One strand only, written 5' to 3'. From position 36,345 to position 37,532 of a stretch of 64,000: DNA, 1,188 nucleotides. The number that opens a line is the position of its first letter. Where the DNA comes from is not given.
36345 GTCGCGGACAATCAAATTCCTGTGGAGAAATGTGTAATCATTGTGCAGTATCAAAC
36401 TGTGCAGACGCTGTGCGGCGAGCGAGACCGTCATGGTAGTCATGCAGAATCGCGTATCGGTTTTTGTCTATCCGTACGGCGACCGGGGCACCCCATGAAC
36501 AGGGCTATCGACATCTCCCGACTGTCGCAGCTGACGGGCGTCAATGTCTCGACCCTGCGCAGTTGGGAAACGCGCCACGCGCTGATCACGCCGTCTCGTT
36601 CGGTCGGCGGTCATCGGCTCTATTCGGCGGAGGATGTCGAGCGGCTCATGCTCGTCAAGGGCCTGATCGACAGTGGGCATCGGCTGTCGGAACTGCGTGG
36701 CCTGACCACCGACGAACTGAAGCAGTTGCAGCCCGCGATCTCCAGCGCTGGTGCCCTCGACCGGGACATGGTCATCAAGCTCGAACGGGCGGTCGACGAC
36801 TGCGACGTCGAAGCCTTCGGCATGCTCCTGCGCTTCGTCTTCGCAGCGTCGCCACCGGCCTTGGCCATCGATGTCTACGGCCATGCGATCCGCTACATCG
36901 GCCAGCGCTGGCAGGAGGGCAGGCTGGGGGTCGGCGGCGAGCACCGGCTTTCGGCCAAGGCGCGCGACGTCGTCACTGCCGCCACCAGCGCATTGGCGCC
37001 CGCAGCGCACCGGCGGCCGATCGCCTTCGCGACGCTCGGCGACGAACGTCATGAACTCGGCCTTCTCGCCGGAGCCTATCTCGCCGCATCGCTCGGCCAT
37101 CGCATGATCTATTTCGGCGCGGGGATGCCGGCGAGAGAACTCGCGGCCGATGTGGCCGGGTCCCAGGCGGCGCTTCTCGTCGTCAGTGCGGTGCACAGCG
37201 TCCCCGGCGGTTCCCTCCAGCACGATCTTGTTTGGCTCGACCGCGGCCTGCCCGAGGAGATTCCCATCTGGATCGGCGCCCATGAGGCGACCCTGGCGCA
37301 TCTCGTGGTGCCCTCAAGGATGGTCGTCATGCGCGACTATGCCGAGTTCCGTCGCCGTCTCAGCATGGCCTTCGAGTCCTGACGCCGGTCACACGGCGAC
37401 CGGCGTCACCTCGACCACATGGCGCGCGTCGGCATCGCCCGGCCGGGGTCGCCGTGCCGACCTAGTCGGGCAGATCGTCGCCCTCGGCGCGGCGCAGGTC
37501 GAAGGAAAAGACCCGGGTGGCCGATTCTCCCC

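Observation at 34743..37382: CarH/LitR-type B12 photoreceptor-regulator divergent from a soluble PAS-PAS chemoreceptor gene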

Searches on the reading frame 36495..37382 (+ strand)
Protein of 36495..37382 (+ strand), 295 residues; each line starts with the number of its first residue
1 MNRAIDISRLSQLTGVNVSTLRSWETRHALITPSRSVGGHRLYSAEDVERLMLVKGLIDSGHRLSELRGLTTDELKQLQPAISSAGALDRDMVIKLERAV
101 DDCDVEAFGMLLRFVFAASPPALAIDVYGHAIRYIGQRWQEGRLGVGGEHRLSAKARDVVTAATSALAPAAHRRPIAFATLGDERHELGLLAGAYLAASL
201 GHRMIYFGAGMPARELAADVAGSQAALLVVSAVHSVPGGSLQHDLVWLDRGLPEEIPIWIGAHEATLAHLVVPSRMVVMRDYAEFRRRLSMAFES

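Call 4: search_protein_families(library=pfam, proteins=[window:36495-37382:+], max_evalue=0.01)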
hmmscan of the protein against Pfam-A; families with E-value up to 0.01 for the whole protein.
window:36495-37382:+ (295 aa): 2 families
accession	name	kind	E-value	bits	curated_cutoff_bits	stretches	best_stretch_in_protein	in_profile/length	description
PF13411.12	MerR_1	-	2.3e-15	56.9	21.6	1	7-71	3-66/69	MerR HTH family regulatory protein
PF00376.29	MerR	-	4.7e-09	36.4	28.2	1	7-43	2-38/38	MerR family regulatory protein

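Call 5: search_solved_structures(query=window:36495-37382:+, max_evalue=1, show_alignments=3)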
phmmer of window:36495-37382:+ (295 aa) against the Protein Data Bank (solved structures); distinct sequences matched with E-value up to 1: 28.
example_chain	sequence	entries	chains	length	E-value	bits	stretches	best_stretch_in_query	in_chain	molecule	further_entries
3whp_A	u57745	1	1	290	3.5e-19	72.5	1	7-241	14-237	Probable transcriptional regulator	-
5c8d_A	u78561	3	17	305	4.2e-19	72.3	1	7-241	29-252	Light-dependent transcriptional regulator CarH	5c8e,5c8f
7tea_B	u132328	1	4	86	8.1e-08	35.3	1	6-73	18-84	Glutamine synthetase repressor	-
5c8a_A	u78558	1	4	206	5.9e-07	32.4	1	130-241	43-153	Light-dependent transcriptional regulator CarH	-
8c31_A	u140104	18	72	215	6.7e-07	32.3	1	130-241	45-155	Probable transcriptional regulator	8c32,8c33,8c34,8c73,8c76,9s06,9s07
8c35_A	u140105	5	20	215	9.7e-07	31.7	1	130-241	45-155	Probable transcriptional regulator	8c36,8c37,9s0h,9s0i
2jml_A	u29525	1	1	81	1.1e-06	31.6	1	5-66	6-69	DNA BINDING DOMAIN/TRANSCRIPTIONAL REGULATOR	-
4r24_B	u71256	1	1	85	5.1e-06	29.4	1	4-69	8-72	HTH-type transcriptional regulator TnrA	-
4r22_B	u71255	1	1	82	5.8e-06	29.2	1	4-69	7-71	HTH-type transcriptional regulator TnrA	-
4r4e_B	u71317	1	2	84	3.4e-05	26.7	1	7-69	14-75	HTH-type transcriptional regulator GlnR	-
7tec_A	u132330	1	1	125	5.8e-05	25.9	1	8-77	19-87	HTH-type transcriptional regulator GlnR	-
4ua1_A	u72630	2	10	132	6.2e-05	25.8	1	7-70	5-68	Regulatory protein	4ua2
1jbg_A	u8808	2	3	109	0.00013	24.8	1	7-72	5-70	transcription activator of multidrug-efflux transporter genes mta | transcription activator MtaN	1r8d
6jgf_A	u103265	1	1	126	0.00013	24.8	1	7-71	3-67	CadR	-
6jgv_A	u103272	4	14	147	0.00017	24.4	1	7-71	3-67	CadR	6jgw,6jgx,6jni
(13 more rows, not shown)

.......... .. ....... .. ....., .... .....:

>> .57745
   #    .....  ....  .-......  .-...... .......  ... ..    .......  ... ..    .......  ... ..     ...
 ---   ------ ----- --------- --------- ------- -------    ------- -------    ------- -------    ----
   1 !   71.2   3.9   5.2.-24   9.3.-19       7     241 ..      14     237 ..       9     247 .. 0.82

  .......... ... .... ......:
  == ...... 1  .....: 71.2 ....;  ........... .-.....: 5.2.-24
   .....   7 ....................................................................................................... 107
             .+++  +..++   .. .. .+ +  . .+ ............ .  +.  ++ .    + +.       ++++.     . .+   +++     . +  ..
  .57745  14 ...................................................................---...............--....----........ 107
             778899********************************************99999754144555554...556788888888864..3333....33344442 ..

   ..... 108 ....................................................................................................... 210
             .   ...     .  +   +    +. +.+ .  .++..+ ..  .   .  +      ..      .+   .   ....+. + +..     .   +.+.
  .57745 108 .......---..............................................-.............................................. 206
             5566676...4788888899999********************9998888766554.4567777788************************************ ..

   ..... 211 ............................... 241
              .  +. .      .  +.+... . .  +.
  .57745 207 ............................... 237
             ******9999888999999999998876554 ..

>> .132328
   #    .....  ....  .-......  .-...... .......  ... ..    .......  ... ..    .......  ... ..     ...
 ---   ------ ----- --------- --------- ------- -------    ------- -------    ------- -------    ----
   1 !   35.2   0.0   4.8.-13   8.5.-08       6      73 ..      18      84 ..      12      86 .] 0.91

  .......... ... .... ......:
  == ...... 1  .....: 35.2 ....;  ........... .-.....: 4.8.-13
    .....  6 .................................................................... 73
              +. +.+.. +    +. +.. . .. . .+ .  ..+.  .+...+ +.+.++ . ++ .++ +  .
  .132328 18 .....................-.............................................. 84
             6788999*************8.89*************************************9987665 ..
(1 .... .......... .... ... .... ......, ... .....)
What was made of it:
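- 36495..37382 (+): carH/litR-like gene (295 aa): MerR winged-helix DNA-binding domain, four-helix bundle and Rossmann-type B12-binding domain. Pfam MerR_1 E 2e-15 (call 4). phmmer to TtCarH 5c8d over residues 7-241, E 4e-19 (call 5).
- Closest known: Thermus thermophilus CarH/LitR. Same: Wx9EH and the ExHxxG lower-ligand motif align residue for residue (call 5).
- Asp201 of the dimer salt bridge is Gly210 (derived from the call 5 alignment).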

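Call 6: search_protein_families(library=pfam, proteins=[window:36495-37382:+], max_evalue=10)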
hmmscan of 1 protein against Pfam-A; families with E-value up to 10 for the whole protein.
window:36495-37382:+ (295 aa): 5 families
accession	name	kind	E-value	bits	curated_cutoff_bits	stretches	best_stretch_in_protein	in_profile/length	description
PF13411.12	MerR_1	-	2.3e-15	56.9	21.6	1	7-71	3-66/69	MerR HTH family regulatory protein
PF00376.29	MerR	-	4.7e-09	36.4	28.2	1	7-43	2-38/38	MerR family regulatory protein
PF12728.13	HTH_17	-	0.032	14.9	27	1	10-52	7-47/51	Helix-turn-helix domain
PF02607.22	B12-binding_2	-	0.035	14.7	23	1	96-157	5-67/74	B12 binding domain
PF02310.24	B12-binding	-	0.098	12.9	32.1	1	177-268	4-94/121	B12 binding domain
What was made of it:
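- On CarH/LitR class I (AdoCbl-dependent photoreceptor repressor): Caveat: the Pfam PF02310 score is below threshold (call 6).
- Pfam B12-binding and B12-binding_2 score only below threshold (E 0.1 and 0.035, call 6). The Rossmann B12 domain is divergent (Pfam E 0.1, call 6).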

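Call 7: search_protein_families(library=ncbifam, proteins=[window:36495-37382:+], max_evalue=1)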
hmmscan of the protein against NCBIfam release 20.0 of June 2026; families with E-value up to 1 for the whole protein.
window:36495-37382:+ (295 aa): 21 families
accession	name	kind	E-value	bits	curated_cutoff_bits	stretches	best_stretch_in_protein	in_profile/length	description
NF052513.1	TransRegCarH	equivalog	3.8e-23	82.1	400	1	7-241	9-232/274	HTH-type transcriptional repressor CarH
NF011617.0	PRK15043.1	equivalog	1.6e-10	40.7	417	1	7-77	6-76/243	HTH-type transcriptional regulator MlrA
NF047375.1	HeatShock_HspR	equivalog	7.2e-10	38.7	105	1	7-64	6-63/92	heat shock protein transcriptional repressor HspR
TIGR02051.1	MerR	equivalog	1.1e-09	38.6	150.85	1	7-71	2-66/124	mercury resistance transcriptional regulator MerR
NF053740.1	TransRegTnrAGPos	equivalog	4.2e-08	33.3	140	1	4-69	12-76/108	hypothetical protein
TIGR02047.1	CadR-PbrR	equivalog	1e-07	32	151.45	1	6-59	2-55/127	Cd(II)/Pb(II)-responsive transcriptional regulator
NF007069.0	PRK09514.1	equivalog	1.7e-06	28.1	143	1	7-78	4-75/141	Zn(2+)-responsive transcriptional regulator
NF050798.1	TF_FtsR_Actino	equivalog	5.9e-06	26.5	150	1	16-54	17-54/223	transcriptional regulator FtsR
TIGR02043.1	ZntR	equivalog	6.3e-06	26.4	167.95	1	6-77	3-74/131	Zn(2+)-responsive transcriptional regulator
NF047377.1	heat_HspR_dupli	exception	1.2e-05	24.9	300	1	10-57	132-178/214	heat shock protein transcriptional repressor HspR, fused homodimer type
TIGR02044.1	CueR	equivalog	7.9e-05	22.7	147.4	1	6-70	2-66/127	Cu(I)-responsive transcriptional regulator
NF010315.0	PRK13752.1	subfamily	0.00017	21.6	261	1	6-70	9-73/144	mercury resistance transcriptional regulator MerR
TIGR02054.1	MerD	equivalog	0.00048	20.6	103.65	1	4-68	3-67/120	mercuric resistance transcriptional repressor MerD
TIGR01950.1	SoxR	equivalog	0.00088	19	116.9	1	6-67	3-63/142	redox-sensitive transcriptional activator SoxR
NF033787.1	HTH_BldC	subfamily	0.004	17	77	1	15-52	13-49/49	BldC family transcriptional regulator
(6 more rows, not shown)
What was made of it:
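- The best NCBIfam hit is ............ (call 7). The NCBIfam CarH score of 82 bits is far below the equivalog cut-off of 400 (call 7).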

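Call 8: find_homologous_proteins(query=window:36495-37382:+, max_evalue=0.00001)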
Query window:36495-37382:+ (295 aa): 116 proteins with E <= 0.00001 among 8000 candidates.
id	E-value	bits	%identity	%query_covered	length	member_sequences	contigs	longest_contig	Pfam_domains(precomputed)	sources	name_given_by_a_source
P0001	1.3e-175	601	93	100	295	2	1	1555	PF00376.30,PF13411.13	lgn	-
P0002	4.4e-169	579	90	100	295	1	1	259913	PF00376.30,PF13411.13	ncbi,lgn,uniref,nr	ncbi:MerR family transcriptional regulator [Phreatobacter sp.]|uniref:MerR family transcriptional re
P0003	9.7e-166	568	87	100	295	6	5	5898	PF00376.30,PF13411.13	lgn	-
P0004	5.5e-147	507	77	100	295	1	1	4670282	PF00376.30,PF13411.13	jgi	jgi:DNA-binding transcriptional MerR regulator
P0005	1.6e-146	505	78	100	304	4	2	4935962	PF00376.30,PF13411.13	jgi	jgi:DNA-binding transcriptional MerR regulator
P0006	2.8e-146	504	77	100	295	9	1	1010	PF00376.30,PF13411.13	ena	-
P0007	1.7e-145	502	77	100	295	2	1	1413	PF00376.30,PF13411.13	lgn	-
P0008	1.0e-136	473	72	100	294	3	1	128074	PF00376.30,PF13411.13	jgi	jgi:DNA-binding transcriptional MerR regulator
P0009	2.1e-128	446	70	100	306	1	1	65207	PF00376.30,PF13411.13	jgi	jgi:hypothetical protein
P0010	1.4e-100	354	57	99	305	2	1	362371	PF00376.30,PF13411.13,PF02607.23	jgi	-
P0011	1.2e-98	348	57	99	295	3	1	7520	PF00376.30,PF13411.13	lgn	-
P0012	5.2e-98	346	57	99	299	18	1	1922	PF00376.30,PF13411.13,PF02607.23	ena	-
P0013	6.1e-96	339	56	100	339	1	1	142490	PF00376.30,PF13411.13,PF02310.25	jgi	jgi:DNA-binding transcriptional MerR regulator/methylmalonyl-CoA mutase cobalamin-binding subunit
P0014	6.2e-96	339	56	100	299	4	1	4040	PF00376.30,PF13411.13,PF02607.23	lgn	-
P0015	5.0e-91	323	54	98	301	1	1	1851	PF00376.30,PF13411.13,PF02310.25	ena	-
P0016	1.6e-88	315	53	98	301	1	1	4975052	PF00376.30,PF13411.13,PF02310.25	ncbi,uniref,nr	ncbi:MerR family transcriptional regulator [Phreatobacter aquaticus]|uniref:MerR family transcriptio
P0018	4.0e-42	163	39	87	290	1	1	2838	PF00376.30,PF13411.13,PF02607.23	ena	-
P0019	1.5e-35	141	36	97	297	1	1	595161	PF00376.30,PF13411.13,PF02607.23,PF02310.25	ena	-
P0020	2.9e-31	127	36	86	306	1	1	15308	PF00376.30,PF13411.13,PF02607.23,PF02310.25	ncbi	-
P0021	3.6e-31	127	34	88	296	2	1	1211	PF00376.30,PF13411.13,PF02607.23,PF02310.25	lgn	-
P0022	8.8e-31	125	35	88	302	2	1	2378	PF00376.30,PF13411.13,PF02607.23,PF02310.25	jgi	jgi:DNA-binding transcriptional MerR regulator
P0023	2.7e-30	124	35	86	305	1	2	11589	PF00376.30,PF13411.13,PF02607.23,PF02310.25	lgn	-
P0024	1.5e-28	118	32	95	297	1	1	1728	PF00376.30,PF13411.13,PF02607.23,PF02310.25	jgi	-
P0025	2.2e-28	118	34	85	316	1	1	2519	PF00376.30,PF13411.13,PF02607.23,PF02310.25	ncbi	-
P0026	4.9e-27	113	33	88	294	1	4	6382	PF00376.30,PF13411.13,PF02607.23,PF02310.25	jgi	-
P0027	4.7e-26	110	31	88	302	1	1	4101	PF00376.30,PF13411.13,PF02607.23,PF02310.25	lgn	-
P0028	6.8e-26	109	34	71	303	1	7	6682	PF00376.30,PF13411.13,PF02607.23,PF02310.25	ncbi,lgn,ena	-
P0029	4.4e-25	107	32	88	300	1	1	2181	PF00376.30,PF13411.13,PF02607.23,PF02310.25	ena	-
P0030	1.0e-19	89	33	77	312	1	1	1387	PF00376.30,PF13411.13,PF02607.23,PF02310.25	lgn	-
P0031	1.1e-18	86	31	87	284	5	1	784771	PF00376.30,PF13411.13,PF02607.23,PF02310.25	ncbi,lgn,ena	-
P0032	3.7e-18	84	30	76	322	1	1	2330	PF00376.30,PF13411.13,PF02607.23,PF02310.25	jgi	jgi:DNA-binding transcriptional MerR regulator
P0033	7.3e-18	83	31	80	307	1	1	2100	PF00376.30,PF13411.13,PF02607.23,PF02310.25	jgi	jgi:DNA-binding transcriptional MerR regulator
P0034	8.1e-18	83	31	80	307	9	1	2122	PF00376.30,PF13411.13,PF02607.23,PF02310.25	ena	-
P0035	8.6e-18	83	30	87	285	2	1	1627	PF00376.30,PF13411.13,PF02607.23,PF02310.25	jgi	jgi:methanogenic corrinoid protein MtbC1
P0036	9.1e-18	83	32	81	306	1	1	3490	PF00376.30,PF13411.13,PF02607.23,PF02310.25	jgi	jgi:DNA-binding transcriptional MerR regulator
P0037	1.0e-17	83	30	80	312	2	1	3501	PF00376.30,PF13411.13,PF02607.23,PF02310.25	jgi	jgi:MerR family transcriptional regulator, light-induced transcriptional regulator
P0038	1.0e-17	83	30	76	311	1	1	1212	PF00376.30,PF13411.13,PF02607.23,PF02310.25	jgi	jgi:MerR family transcriptional regulator, light-induced transcriptional regulator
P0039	1.0e-17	83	30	76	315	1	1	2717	PF00376.30,PF13411.13,PF02607.23,PF02310.25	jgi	jgi:MerR family transcriptional regulator, light-induced transcriptional regulator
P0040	1.3e-17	82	31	80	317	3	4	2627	PF00376.30,PF13411.13,PF02607.23,PF02310.25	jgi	jgi:DNA-binding transcriptional MerR regulator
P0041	2.7e-17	81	30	80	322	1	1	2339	PF00376.30,PF13411.13,PF02607.23,PF02310.25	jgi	jgi:DNA-binding transcriptional MerR regulator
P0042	2.7e-17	81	29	88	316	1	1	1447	PF00376.30,PF13411.13,PF02607.23,PF02310.25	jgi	jgi:DNA-binding transcriptional MerR regulator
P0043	2.8e-17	81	31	76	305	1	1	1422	PF00376.30,PF13411.13,PF02607.23,PF02310.25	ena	-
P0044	3.1e-17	81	31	77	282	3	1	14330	PF00376.30,PF13411.13,PF02607.23,PF02310.25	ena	-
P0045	3.3e-17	81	31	80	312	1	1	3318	PF00376.30,PF13411.13,PF02607.23,PF02310.25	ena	-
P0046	5.6e-17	80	28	88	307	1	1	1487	PF00376.30,PF13411.13,PF02607.23,PF02310.25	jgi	jgi:MerR family transcriptional regulator, light-induced transcriptional regulator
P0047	7.5e-17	80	31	76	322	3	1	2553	PF00376.30,PF13411.13,PF02607.23,PF02310.25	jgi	jgi:MerR family transcriptional regulator, light-induced transcriptional regulator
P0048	9.0e-17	79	29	87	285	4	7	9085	PF00376.30,PF13411.13,PF02607.23,PF02310.25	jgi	jgi:methanogenic corrinoid protein MtbC1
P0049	9.1e-17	79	30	80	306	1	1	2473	PF00376.30,PF13411.13,PF02607.23,PF02310.25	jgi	jgi:MerR family transcriptional regulator, light-induced transcriptional regulator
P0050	1.2e-16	79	30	80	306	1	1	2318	PF00376.30,PF13411.13,PF02607.23,PF02310.25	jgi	jgi:MerR family transcriptional regulator, light-induced transcriptional regulator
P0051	1.4e-16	79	30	77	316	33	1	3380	PF00376.30,PF13411.13,PF02607.23,PF02310.25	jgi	jgi:MerR family transcriptional regulator, light-induced transcriptional regulator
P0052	1.5e-16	79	31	78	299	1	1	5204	PF00376.30,PF13411.13,PF02607.23,PF02310.25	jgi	jgi:MerR family transcriptional regulator, light-induced transcriptional regulator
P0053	1.5e-16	79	31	76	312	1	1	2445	PF00376.30,PF13411.13,PF02607.23,PF02310.25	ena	-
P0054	1.7e-16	79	30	76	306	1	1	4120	PF00376.30,PF13411.13,PF02607.23,PF02310.25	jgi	jgi:DNA-binding transcriptional MerR regulator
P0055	1.7e-16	79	30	76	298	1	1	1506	PF00376.30,PF13411.13,PF02607.23,PF02310.25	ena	-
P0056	1.7e-16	79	30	76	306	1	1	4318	PF00376.30,PF13411.13,PF02607.23,PF02310.25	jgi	jgi:DNA-binding transcriptional MerR regulator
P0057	1.9e-16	78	30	76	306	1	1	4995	PF00376.30,PF13411.13,PF02607.23,PF02310.25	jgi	jgi:DNA-binding transcriptional MerR regulator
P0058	2.1e-16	78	33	78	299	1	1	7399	PF00376.30,PF13411.13,PF02607.23,PF02310.25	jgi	jgi:DNA-binding transcriptional MerR regulator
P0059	2.2e-16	78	31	80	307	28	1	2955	PF00376.30,PF13411.13,PF02607.23,PF02310.25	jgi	-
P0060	2.3e-16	78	31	71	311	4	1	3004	PF00376.30,PF13411.13,PF02607.23,PF02310.25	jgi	jgi:MerR family transcriptional regulator, light-induced transcriptional regulator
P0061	2.4e-16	78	31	75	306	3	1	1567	PF00376.30,PF13411.13,PF02607.23,PF02310.25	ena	-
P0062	2.6e-16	78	30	88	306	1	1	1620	PF00376.30,PF13411.13,PF02607.23,PF02310.25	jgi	jgi:DNA-binding transcriptional MerR regulator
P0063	3.1e-16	78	28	88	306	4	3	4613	PF00376.30,PF13411.13,PF02607.23,PF02310.25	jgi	jgi:MerR family transcriptional regulator, light-induced transcriptional regulator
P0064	3.9e-16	77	29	76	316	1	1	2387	PF00376.30,PF13411.13,PF02607.23,PF02310.25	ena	-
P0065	4.1e-16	77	28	80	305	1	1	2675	PF00376.30,PF13411.13,PF02607.23,PF02310.25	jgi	jgi:DNA-binding transcriptional MerR regulator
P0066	5.3e-16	77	31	74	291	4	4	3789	PF00376.30,PF13411.13,PF02607.23,PF02310.25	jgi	jgi:DNA-binding transcriptional MerR regulator/methylmalonyl-CoA mutase cobalamin-binding subunit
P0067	6.0e-16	77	30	84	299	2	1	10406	PF00376.30,PF13411.13,PF02607.23,PF02310.25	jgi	jgi:MerR family transcriptional regulator, light-induced transcriptional regulator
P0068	6.4e-16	77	28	80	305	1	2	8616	PF00376.30,PF13411.13,PF02607.23,PF02310.25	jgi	jgi:MerR family transcriptional regulator, light-induced transcriptional regulator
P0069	9.3e-16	76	30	80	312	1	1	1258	PF00376.30,PF13411.13,PF02607.23,PF02310.25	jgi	jgi:MerR family transcriptional regulator, light-induced transcriptional regulator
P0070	1.0e-15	76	27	76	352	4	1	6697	PF00376.30,PF13411.13,PF02607.23,PF02310.25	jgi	-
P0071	1.2e-15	76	29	81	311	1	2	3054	PF00376.30,PF13411.13,PF02607.23,PF02310.25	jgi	jgi:MerR family transcriptional regulator, light-induced transcriptional regulator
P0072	1.2e-15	76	31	77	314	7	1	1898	PF00376.30,PF13411.13,PF02607.23,PF02310.25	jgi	jgi:DNA-binding transcriptional MerR regulator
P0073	1.4e-15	76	31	80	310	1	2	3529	PF00376.30,PF13411.13,PF02607.23,PF02310.25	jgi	jgi:MerR family transcriptional regulator, light-induced transcriptional regulator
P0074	1.4e-15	76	30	77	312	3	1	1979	PF00376.30,PF13411.13,PF02607.23,PF02310.25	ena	-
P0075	1.4e-15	76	30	77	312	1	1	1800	PF00376.30,PF13411.13,PF02607.23,PF02310.25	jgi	-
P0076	1.5e-15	75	30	80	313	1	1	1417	PF00376.30,PF13411.13,PF02607.23,PF02310.25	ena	-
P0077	1.6e-15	75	29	80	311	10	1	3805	PF00376.30,PF13411.13,PF02607.23,PF02310.25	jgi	jgi:MerR family transcriptional regulator, light-induced transcriptional regulator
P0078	1.7e-15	75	32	70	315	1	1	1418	PF00376.30,PF13411.13,PF02607.23,PF02310.25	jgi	jgi:MerR family transcriptional regulator, light-induced transcriptional regulator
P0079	1.8e-15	75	32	78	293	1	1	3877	PF00376.30,PF13411.13,PF02607.23,PF02310.25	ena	-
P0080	2.0e-15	75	30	77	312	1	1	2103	PF00376.30,PF13411.13,PF02607.23,PF02310.25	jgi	-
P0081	2.1e-15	75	28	77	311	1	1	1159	PF00376.30,PF13411.13,PF02607.23,PF02310.25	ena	-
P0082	2.2e-15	75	28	81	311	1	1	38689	PF00376.30,PF13411.13,PF02607.23,PF02310.25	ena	-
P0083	3.1e-15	74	30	73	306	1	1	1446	PF00376.30,PF13411.13,PF02607.23,PF02310.25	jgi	jgi:DNA-binding transcriptional MerR regulator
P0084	3.7e-15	74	29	69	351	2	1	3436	PF00376.30,PF13411.13,PF02607.23,PF02310.25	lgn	-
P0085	4.6e-15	74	30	75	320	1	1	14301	PF00376.30,PF13411.13,PF02607.23,PF02310.25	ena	-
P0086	5.1e-15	74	30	84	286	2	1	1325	PF00376.30,PF13411.13,PF02607.23,PF02310.25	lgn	-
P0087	6.1e-15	73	51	19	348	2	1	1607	PF00376.30,PF13411.13,PF02607.23,PF02310.25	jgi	-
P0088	6.1e-15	73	49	19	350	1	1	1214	PF00376.30,PF13411.13,PF02607.23,PF02310.25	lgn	-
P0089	9.8e-15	73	29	80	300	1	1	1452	PF00376.30,PF13411.13,PF02607.23,PF02310.25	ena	-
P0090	1.1e-14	73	29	76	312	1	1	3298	PF00376.30,PF13411.13,PF02607.23,PF02310.25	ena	-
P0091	1.3e-14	72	30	76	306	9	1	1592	PF00376.30,PF13411.13,PF02607.23,PF02310.25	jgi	jgi:MerR family transcriptional regulator, light-induced transcriptional regulator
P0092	1.4e-14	72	29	84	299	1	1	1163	PF00376.30,PF13411.13,PF02607.23,PF02310.25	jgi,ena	jgi:MerR family transcriptional regulator, light-induced transcriptional regulator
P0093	1.5e-14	72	31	80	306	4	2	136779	PF00376.30,PF13411.13,PF02607.23,PF02310.25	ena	-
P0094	1.5e-14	72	30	76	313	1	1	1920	PF00376.30,PF13411.13,PF02607.23,PF02310.25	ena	-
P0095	1.6e-14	72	34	74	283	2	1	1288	PF00376.30,PF13411.13,PF02607.23,PF02310.25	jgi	jgi:DNA-binding transcriptional MerR regulator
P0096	1.7e-14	72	30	76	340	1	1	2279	PF00376.30,PF13411.13,PF02607.23,PF02310.25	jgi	jgi:DNA-binding transcriptional MerR regulator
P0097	1.8e-14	72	31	76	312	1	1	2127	PF00376.30,PF13411.13,PF02607.23,PF02310.25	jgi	jgi:DNA-binding transcriptional MerR regulator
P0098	2.2e-14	72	28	70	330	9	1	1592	PF00376.30,PF13411.13,PF02607.23,PF02310.25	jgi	jgi:DNA-binding transcriptional MerR regulator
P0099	2.5e-14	71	32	78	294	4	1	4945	PF00376.30,PF13411.13,PF02607.23,PF02310.25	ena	-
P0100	2.5e-14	71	29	80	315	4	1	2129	PF00376.30,PF13411.13,PF02607.23,PF02310.25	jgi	jgi:MerR family transcriptional regulator, light-induced transcriptional regulator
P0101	2.8e-14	71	28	80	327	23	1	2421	PF00376.30,PF13411.13,PF02607.23,PF02310.25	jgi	jgi:DNA-binding transcriptional MerR regulator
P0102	5.1e-14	70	28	71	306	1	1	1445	PF00376.30,PF13411.13,PF02607.23,PF02310.25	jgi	jgi:MerR family transcriptional regulator, light-induced transcriptional regulator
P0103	5.2e-14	70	28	71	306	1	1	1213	PF00376.30,PF13411.13,PF02607.23,PF02310.25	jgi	jgi:MerR family transcriptional regulator, light-induced transcriptional regulator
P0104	3.9e-13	68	29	76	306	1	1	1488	PF00376.30,PF13411.13,PF02607.23,PF02310.25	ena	-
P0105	4.1e-13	68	31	75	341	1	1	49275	PF00376.30,PF13411.13,PF02607.23,PF02310.25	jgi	-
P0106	8.1e-13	67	29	80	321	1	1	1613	PF00376.30,PF13411.13,PF02607.23,PF02310.25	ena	-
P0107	9.7e-13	66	30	73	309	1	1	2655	PF00376.30,PF13411.13,PF02310.25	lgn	-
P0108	5.5e-12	64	29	71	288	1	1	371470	PF00376.30,PF13411.13,PF02607.23,PF02310.25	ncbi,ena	-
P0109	6.7e-12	64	27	79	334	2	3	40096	PF00376.30,PF13411.13,PF02607.23,PF02310.25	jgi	jgi:MerR family transcriptional regulator, light-induced transcriptional regulator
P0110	3.1e-11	61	30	77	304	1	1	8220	PF00376.30,PF13411.13,PF02607.23,PF02310.25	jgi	jgi:MerR family transcriptional regulator, light-induced transcriptional regulator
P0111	1.6e-10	59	29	89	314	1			PF00376.30,PF13411.13,PF02310.25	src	-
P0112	4.0e-10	58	29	71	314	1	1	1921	PF00376.30,PF13411.13,PF02607.23,PF02310.25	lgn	-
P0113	8.4e-10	57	33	74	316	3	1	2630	PF00376.30,PF13411.13,PF02310.25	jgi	jgi:methanogenic corrinoid protein MtbC1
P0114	1.1e-9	56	29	79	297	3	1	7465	PF00376.30,PF13411.13,PF02607.23,PF02310.25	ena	-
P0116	2.8e-6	45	29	71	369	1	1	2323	PF00376.30,PF13411.13,PF02607.23,PF02310.25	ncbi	-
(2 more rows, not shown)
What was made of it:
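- The whole clade is a single genus (call 8).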
